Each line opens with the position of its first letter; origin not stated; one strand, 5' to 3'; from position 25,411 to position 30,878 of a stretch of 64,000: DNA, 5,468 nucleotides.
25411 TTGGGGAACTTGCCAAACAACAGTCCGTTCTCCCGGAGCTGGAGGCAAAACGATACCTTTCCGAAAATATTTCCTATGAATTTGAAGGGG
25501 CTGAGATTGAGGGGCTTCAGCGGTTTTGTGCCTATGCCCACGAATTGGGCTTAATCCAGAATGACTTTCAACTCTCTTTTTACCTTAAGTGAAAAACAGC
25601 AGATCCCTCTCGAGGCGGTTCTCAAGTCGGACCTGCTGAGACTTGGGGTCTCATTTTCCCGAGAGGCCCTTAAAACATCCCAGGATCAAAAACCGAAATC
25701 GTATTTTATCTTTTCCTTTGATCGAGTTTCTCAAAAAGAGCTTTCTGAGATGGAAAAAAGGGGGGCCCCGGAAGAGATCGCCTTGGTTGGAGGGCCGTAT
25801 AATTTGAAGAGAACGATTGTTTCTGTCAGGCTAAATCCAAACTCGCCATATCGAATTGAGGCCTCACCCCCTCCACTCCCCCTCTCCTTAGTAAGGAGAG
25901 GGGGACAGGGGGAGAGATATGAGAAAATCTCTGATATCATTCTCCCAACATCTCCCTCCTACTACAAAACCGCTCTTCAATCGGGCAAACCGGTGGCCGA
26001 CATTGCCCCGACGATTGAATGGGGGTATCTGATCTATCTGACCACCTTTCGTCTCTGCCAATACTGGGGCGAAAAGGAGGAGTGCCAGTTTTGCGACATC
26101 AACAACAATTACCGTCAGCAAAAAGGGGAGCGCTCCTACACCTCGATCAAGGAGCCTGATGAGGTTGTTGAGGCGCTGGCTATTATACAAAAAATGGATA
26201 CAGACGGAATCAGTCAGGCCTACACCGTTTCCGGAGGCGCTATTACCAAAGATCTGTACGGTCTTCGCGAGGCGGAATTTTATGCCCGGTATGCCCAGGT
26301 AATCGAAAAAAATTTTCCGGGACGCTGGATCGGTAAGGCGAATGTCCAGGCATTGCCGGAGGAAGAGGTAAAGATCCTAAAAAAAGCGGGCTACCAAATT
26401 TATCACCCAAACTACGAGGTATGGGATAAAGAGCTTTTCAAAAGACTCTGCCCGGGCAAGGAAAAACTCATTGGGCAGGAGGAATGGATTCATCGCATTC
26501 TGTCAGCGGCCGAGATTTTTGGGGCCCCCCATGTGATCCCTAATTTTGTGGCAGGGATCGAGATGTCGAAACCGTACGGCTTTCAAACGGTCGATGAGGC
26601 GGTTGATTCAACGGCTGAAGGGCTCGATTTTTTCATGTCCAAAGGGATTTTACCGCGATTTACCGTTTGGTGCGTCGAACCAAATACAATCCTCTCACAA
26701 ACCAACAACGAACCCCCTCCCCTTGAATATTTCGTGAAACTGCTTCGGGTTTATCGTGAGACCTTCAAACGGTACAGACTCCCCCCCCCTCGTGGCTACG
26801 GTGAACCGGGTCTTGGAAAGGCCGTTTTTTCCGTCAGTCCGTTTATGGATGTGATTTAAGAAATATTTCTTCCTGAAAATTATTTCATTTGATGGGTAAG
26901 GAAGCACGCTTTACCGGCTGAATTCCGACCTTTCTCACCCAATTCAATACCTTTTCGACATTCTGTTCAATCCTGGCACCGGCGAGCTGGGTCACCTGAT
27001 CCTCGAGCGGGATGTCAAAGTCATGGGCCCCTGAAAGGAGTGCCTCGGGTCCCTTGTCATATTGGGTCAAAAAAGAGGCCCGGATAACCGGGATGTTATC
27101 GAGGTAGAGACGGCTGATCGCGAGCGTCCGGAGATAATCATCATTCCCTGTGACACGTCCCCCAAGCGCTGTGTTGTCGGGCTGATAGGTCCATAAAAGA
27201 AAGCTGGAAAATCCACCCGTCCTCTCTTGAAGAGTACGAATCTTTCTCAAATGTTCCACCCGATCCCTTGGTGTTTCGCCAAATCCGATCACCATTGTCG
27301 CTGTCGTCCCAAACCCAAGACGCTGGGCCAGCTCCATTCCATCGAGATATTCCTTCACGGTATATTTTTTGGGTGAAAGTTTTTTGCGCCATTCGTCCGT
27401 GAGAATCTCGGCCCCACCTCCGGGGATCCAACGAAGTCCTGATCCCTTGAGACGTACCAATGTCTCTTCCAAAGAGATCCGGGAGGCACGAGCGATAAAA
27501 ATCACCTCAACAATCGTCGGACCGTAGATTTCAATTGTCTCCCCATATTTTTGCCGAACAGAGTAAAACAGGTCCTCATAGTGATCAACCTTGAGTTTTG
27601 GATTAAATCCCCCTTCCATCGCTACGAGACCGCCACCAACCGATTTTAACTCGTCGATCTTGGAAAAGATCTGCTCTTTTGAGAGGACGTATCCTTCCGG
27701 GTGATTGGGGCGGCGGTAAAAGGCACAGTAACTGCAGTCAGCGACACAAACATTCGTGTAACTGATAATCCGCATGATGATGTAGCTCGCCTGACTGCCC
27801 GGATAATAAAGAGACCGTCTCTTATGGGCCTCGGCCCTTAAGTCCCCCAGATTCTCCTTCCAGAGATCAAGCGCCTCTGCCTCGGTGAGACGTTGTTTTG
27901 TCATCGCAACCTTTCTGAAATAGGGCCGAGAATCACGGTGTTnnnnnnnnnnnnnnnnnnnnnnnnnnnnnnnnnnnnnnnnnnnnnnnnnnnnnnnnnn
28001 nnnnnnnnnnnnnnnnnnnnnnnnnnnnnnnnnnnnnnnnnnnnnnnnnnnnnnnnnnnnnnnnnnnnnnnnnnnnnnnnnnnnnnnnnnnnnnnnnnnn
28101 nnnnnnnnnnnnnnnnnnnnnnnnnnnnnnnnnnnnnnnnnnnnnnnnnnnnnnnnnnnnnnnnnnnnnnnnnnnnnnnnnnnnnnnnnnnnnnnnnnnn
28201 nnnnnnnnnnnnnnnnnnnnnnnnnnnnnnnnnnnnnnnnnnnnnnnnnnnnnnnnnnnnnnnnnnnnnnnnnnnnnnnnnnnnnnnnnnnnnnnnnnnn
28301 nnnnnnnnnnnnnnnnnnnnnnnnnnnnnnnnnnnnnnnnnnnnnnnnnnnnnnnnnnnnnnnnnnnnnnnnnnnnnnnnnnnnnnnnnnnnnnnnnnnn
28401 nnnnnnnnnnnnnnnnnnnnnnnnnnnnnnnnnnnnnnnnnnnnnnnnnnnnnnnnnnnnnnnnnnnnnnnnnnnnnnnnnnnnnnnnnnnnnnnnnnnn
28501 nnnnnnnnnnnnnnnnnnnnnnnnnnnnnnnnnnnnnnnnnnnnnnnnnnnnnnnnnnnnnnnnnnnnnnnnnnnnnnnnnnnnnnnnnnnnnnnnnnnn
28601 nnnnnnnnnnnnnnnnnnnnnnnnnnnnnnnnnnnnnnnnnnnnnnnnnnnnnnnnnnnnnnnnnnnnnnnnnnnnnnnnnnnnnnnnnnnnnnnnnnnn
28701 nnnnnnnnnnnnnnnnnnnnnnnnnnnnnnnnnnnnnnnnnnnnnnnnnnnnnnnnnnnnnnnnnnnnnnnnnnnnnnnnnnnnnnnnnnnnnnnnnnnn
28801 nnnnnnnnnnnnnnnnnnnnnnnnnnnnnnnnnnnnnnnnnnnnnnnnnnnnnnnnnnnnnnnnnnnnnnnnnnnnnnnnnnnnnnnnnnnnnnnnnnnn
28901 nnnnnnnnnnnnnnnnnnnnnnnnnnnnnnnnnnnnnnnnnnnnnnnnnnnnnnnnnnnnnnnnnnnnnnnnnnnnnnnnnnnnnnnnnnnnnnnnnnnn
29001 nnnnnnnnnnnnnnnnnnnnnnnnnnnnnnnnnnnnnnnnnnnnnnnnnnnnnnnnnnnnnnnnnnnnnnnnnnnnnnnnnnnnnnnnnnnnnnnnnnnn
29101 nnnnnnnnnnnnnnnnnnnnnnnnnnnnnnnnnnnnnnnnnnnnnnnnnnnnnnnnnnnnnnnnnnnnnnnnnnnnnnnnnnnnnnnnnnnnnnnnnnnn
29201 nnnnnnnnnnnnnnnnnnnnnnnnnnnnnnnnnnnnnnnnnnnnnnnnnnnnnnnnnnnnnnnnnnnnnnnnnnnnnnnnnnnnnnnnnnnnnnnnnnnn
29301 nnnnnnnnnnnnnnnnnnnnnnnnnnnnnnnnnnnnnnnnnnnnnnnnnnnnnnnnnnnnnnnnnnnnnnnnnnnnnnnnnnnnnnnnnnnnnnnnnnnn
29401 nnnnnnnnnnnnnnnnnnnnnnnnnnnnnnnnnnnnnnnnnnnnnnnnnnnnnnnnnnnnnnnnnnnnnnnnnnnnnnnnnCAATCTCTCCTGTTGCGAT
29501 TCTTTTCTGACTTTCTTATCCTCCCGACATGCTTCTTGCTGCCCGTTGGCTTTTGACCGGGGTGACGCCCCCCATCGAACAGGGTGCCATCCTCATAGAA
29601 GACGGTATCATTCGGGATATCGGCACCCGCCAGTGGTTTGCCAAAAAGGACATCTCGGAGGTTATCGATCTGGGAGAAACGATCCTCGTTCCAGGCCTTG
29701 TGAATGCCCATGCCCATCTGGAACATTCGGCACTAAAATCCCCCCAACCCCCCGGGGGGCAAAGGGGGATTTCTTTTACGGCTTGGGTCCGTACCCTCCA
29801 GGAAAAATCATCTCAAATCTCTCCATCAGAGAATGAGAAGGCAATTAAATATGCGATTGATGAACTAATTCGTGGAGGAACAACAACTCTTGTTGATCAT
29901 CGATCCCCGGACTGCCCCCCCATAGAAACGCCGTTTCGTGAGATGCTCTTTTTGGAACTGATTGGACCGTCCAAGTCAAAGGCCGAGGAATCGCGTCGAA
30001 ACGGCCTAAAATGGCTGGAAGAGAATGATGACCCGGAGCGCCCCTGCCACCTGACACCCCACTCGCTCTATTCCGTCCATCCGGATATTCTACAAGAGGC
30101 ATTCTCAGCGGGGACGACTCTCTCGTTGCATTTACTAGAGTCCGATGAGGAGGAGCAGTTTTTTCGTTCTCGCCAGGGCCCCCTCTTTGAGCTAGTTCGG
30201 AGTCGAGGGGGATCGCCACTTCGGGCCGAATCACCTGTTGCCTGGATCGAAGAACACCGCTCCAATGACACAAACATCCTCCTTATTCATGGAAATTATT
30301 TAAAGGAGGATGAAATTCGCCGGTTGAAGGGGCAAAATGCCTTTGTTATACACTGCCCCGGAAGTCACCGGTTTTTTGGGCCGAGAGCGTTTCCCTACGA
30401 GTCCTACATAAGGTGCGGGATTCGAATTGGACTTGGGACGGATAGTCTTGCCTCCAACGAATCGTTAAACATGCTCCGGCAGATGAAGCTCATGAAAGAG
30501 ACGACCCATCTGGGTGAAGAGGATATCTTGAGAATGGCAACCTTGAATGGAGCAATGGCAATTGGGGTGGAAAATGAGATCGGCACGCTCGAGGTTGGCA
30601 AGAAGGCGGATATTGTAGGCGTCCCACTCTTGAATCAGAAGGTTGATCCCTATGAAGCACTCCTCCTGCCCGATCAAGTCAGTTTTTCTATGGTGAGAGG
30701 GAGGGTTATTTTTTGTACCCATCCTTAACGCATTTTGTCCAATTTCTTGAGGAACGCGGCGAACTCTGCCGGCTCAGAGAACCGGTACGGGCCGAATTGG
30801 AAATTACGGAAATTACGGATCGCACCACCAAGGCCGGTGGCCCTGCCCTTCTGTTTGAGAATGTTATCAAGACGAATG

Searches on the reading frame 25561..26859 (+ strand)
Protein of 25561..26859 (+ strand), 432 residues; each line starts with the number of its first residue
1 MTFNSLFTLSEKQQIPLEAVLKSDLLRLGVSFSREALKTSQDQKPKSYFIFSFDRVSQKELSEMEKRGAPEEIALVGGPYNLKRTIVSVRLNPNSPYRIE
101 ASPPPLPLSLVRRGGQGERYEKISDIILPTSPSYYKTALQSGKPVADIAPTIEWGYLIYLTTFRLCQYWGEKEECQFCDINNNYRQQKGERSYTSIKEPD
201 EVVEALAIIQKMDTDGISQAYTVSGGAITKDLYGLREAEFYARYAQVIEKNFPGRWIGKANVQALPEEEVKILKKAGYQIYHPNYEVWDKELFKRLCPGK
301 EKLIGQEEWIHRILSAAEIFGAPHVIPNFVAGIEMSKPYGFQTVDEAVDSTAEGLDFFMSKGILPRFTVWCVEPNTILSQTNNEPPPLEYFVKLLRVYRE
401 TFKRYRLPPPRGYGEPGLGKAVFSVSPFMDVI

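Call 49: search_protein_families(library=pfam, proteins=[window:25561-26859:+], max_evalue=0.001)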
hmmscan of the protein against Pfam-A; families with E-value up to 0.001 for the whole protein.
window:25561-26859:+ (432 aa): 0 families

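Call 64: find_homologous_proteins(query=window:25561-26859:+, max_evalue=1e-10)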
Query window:25561-26859:+ (432 aa): 2838 proteins with E <= 1e-10 among 8000 candidates; the best 120 are listed.
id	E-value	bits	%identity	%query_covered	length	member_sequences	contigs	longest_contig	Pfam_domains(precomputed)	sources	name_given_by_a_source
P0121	2.2e-275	931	94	100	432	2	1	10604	-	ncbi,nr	ncbi:MAG: radical SAM protein [Deltaproteobacteria bacterium]|nr:radical SAM protein [Deltaproteobac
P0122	7.2e-206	702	70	99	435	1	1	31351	-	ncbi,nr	ncbi:MAG TPA: radical SAM protein [bacterium]|nr:radical SAM protein [bacterium]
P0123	2.8e-204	697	70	99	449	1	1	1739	-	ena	-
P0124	2.3e-201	687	69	99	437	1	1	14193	-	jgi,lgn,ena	-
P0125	3.2e-201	687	70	100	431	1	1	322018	-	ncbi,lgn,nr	ncbi:MAG: radical SAM protein [Deltaproteobacteria bacterium]|nr:radical SAM protein [Deltaproteobac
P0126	2.2e-200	684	56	79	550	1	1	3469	-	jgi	jgi:hypothetical protein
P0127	2.7e-200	684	64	100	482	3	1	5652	-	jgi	-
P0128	1.6e-199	681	67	100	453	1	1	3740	-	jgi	jgi:hypothetical protein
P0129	5.9e-199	680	68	100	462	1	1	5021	-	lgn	-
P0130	9.7e-199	679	65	100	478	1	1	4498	-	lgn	-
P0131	1.3e-198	678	69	99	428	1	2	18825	-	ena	-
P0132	8.2e-198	676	71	99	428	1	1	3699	PF04055.28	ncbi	-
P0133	1.1e-197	675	70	97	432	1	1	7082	-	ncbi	-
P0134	1.4e-197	675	65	100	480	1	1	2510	-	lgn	-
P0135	6.7e-197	673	70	97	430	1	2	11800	-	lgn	-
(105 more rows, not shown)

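Call 66: find_encoding_contigs(protein=P0121, flank=10000, max_places=3)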
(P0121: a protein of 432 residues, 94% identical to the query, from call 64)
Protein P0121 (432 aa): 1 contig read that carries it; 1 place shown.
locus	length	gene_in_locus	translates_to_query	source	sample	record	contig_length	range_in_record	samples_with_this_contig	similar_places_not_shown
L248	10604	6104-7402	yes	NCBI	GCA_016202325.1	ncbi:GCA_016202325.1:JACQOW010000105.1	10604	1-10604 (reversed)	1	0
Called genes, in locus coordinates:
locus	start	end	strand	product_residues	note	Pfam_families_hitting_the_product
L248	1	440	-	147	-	PF00762:Ferrochelatase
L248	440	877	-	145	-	PF03653:UPF0093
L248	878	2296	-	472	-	PF04055:Radical_SAM, PF06969:HemN_C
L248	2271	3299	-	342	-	PF01208:URO-D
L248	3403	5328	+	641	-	PF00012:HSP70, PF06723:MreB_Mbl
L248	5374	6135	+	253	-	PF02621:VitK2_biosynth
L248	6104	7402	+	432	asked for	-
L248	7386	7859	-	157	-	-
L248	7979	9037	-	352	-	PF04055:Radical_SAM, PF19288:CofH_C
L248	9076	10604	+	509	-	?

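Call 85: search_protein_families(library=ncbifam, proteins=[window:25561-26859:+], max_evalue=0.00001)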
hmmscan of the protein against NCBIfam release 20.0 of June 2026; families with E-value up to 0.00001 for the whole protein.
window:25561-26859:+ (432 aa): 2 families
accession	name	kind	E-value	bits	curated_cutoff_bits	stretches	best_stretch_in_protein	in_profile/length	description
NF045502.1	variant_rSAM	domain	2.9e-48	164.6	125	1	20-399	6-352/357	radical SAM protein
TIGR04043.1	rSAM_MSMEG_0568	hypoth_equivalog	1.7e-08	33.8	303.7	1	120-334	70-272/354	MSMEG_0568 family radical SAM protein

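Call 93: find_encoding_contigs(protein=P0122, flank=3000, max_places=1)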
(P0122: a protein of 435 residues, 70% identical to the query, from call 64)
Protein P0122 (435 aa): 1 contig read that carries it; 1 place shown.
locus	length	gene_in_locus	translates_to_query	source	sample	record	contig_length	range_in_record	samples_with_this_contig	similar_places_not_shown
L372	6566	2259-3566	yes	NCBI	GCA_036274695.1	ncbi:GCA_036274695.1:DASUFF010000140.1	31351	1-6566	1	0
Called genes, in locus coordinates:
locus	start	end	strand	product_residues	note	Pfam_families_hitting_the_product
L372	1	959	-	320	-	?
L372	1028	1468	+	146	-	-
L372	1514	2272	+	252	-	PF02621:VitK2_biosynth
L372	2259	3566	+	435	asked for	-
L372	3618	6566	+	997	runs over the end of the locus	PF00069:Pkinase, PF07714:PK_Tyr_Ser-Thr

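Call 94: find_encoding_contigs(protein=P0133, flank=3000, max_places=1)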
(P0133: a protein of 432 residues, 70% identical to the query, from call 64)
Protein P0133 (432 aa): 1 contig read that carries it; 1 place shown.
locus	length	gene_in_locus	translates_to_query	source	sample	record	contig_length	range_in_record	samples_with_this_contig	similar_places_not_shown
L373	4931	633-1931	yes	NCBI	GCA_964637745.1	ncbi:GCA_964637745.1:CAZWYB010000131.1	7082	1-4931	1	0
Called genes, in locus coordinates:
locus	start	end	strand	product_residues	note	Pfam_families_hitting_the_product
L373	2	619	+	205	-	?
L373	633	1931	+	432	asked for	-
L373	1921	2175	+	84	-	-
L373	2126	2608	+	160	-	PF19502:DUF6036 (faint)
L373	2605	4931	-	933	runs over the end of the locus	PF01425:Amidase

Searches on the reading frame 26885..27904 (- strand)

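Call 80: search_protein_families(library=pfam, proteins=[window:26885-27904:-], max_evalue=0.0001)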
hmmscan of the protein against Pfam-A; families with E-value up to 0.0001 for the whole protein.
window:26885-27904:- (339 aa): 2 families
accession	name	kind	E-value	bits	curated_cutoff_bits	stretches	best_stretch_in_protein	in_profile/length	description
PF04055.27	Radical_SAM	-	1.1e-21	78.2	29.5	1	47-221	1-165/166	Radical SAM superfamily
PF19288.4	CofH_C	-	4.3e-13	49.6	27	1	231-333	3-112/125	CofH/MqnC C-terminal region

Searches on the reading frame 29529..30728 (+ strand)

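Call 85: search_protein_families(library=ncbifam, proteins=[window:29529-30728:+], max_evalue=0.00001)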
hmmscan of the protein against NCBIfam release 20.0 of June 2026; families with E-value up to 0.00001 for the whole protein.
window:29529-30728:+ (399 aa): 36 families (the best 25 are shown)
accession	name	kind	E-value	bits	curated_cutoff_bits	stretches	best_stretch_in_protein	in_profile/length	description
NF006269.1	PRK08418.1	equivalog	5.6e-44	150.5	320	1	15-367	18-376/408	aminofutalosine deaminase family hydrolase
NF006549.0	PRK09045.1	equivalog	1.2e-37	129.7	540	1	2-374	11-387/444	TRZ/ATZ family hydrolase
NF006055.0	PRK08203.1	equivalog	4.3e-34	117.8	532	2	162-394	193-425/455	8-oxoguanine deaminase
NF005557.0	PRK07228.1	equivalog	7.7e-34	117.2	522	2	236-378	237-387/445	5'-deoxyadenosine deaminase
NF004701.0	PRK06038.1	equivalog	5.8e-27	94.5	609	1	9-372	14-372/432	N-ethylammeline chlorohydrolase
NF006252.0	PRK08393.1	equivalog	1.6e-26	93.3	617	1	13-374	15-371/424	N-ethylammeline chlorohydrolase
NF009059.0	PRK12393.1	equivalog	2.4e-26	92.5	543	2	233-363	256-392/460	amidohydrolase family protein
NF006056.0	PRK08204.1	subfamily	4.9e-26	91.5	391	2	243-372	240-386/449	hypothetical protein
TIGR02967.1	guan_deamin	equivalog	8.1e-26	90.9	375.4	1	251-364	242-359/401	guanine deaminase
NF005211.0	PRK06687.1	equivalog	1.9e-25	89.5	703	1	19-366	22-373/419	TRZ/ATZ family protein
NF006679.0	PRK09228.1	subfamily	4.2e-24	85.1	351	1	249-365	265-385/433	guanine deaminase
NF005552.0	PRK07213.1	equivalog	3.6e-23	82.1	294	2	251-363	237-347/382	chlorohydrolase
NF006681.0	PRK09229.1-2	equivalog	3.8e-22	78.6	362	2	234-383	251-404/451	formimidoylglutamate deiminase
NF004801.0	PRK06151.1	subfamily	7.7e-22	77.8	416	2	232-393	256-436/491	chlorohydrolase family protein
TIGR02022.1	hutF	equivalog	3.5e-21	75.5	413.05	1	234-369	251-396/455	formimidoylglutamate deiminase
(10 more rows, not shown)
